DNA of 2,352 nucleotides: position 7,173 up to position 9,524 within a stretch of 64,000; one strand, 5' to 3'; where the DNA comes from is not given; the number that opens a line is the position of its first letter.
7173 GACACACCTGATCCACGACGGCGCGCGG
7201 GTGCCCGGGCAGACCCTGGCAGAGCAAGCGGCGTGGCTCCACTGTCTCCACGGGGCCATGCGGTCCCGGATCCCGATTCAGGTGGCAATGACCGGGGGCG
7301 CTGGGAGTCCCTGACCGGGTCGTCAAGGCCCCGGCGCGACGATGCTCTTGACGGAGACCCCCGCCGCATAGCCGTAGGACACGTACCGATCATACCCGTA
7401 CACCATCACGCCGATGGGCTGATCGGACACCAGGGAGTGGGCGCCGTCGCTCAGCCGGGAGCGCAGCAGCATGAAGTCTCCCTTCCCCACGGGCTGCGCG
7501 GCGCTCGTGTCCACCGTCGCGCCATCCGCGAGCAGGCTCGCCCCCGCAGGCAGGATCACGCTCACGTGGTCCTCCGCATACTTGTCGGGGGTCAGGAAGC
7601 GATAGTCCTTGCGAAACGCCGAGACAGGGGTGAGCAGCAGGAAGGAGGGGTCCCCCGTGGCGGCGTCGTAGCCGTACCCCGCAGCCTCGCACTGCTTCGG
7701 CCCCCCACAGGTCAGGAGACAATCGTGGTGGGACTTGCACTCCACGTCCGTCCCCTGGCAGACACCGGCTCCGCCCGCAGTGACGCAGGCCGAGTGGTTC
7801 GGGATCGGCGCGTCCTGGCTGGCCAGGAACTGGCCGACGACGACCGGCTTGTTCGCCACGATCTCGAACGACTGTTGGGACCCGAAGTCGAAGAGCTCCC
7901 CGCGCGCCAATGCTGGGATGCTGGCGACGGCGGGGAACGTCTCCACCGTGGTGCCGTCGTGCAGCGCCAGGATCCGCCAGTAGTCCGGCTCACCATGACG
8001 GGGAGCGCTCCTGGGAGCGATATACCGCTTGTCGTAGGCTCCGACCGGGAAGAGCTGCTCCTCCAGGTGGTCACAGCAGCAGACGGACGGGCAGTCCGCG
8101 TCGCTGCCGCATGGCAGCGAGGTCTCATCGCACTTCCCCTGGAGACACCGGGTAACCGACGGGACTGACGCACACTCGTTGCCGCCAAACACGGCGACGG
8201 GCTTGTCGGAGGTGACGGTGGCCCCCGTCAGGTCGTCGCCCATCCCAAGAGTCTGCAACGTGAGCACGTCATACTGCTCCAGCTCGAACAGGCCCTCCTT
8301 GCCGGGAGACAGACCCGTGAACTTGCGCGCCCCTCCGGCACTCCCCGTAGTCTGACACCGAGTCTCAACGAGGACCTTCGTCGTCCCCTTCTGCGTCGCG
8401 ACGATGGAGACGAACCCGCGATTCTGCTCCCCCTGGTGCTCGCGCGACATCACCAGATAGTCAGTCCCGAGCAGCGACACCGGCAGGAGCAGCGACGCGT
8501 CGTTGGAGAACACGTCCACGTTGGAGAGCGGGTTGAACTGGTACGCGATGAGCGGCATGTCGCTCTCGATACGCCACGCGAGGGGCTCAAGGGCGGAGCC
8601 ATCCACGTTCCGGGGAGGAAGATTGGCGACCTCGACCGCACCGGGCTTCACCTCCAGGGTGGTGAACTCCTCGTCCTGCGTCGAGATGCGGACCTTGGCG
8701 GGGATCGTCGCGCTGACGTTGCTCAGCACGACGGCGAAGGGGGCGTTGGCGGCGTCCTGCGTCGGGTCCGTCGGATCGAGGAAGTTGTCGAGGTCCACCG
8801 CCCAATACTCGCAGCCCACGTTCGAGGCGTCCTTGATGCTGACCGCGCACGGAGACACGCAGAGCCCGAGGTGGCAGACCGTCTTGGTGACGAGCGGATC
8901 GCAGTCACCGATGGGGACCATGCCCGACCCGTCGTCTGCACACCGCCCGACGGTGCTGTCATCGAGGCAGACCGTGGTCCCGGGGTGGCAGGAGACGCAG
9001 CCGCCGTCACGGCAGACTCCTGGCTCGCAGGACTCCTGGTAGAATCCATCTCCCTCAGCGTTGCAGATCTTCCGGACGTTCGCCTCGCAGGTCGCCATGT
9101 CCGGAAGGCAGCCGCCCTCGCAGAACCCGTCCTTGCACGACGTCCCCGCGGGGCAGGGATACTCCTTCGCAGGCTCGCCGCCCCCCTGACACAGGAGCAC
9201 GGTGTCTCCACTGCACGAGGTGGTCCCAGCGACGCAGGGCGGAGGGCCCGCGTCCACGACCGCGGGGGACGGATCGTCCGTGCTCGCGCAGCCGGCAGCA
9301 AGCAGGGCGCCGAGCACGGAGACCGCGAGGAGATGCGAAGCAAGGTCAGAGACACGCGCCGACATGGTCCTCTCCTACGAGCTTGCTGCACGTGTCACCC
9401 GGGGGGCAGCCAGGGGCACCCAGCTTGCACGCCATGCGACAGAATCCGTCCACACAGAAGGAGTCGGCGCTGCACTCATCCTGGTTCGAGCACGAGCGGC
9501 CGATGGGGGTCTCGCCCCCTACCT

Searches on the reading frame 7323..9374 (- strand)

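Call 100: search_protein_families(library=pfam, proteins=[window:7323-9374:-], max_evalue=0.001)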
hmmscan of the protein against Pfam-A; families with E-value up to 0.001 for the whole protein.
window:7323-9374:- (683 aa): 1 family
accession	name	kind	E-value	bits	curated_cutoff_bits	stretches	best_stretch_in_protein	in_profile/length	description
PF17517.7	IgGFc_binding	-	3.7e-58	197.6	25.6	1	292-660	1-297/297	IgGFc binding protein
